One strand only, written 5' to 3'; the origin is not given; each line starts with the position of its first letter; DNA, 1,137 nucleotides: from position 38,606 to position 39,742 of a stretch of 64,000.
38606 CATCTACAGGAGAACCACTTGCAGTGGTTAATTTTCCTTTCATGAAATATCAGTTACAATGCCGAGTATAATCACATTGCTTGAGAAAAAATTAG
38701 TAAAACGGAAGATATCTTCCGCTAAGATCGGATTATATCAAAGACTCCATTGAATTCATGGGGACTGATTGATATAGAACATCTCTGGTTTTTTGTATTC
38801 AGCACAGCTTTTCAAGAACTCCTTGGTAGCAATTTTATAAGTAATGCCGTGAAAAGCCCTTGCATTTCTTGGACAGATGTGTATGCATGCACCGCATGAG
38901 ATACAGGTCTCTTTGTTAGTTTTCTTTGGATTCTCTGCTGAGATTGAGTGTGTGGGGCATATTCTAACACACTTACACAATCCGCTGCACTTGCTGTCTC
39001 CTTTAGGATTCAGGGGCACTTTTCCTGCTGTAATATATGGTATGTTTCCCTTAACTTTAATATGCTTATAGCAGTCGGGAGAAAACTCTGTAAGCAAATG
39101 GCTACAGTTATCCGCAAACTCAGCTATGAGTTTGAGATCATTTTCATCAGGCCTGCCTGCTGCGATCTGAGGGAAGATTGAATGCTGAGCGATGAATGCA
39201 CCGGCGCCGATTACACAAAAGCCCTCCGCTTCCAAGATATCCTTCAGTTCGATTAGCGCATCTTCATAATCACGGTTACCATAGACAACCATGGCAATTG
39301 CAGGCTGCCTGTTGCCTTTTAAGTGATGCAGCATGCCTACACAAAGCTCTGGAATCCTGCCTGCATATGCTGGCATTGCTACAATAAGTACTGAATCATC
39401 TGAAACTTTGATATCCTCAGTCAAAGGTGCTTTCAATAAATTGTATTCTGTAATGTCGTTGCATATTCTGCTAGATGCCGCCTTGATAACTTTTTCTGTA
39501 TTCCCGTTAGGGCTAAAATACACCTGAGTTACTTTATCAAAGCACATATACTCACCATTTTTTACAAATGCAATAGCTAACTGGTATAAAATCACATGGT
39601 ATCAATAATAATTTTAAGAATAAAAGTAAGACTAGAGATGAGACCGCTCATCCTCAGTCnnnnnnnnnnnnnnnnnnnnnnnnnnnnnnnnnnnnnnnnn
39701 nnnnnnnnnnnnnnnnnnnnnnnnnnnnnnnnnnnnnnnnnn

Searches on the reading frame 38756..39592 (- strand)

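Call 45: search_protein_families(library=pfam, proteins=[window:38756-39592:-], max_evalue=0.001)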
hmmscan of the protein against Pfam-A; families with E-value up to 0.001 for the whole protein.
window:38756-39592:- (278 aa): 6 families
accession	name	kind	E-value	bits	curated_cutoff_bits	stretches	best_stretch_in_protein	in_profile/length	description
PF00037.32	Fer4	-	1.9e-08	34.2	21.1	1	226-244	4-22/24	4Fe-4S binding domain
PF13237.11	Fer4_10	-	1.8e-05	25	25.5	0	200-241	7-53/53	4Fe-4S dicluster domain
PF13187.11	Fer4_9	-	7.5e-05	23.1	27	1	202-244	2-51/52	4Fe-4S dicluster domain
PF25160.1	LdpA_Fe-S-bd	-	7.6e-05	22.9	27.6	1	208-243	9-41/49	LdpA Fe-S cluster-binding domain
PF12838.12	Fer4_7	-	0.00042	21.2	27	0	202-244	2-52/52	4Fe-4S dicluster domain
PF12800.12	Fer4_4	-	0.00059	20.4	24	1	228-242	2-16/17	4Fe-4S binding domain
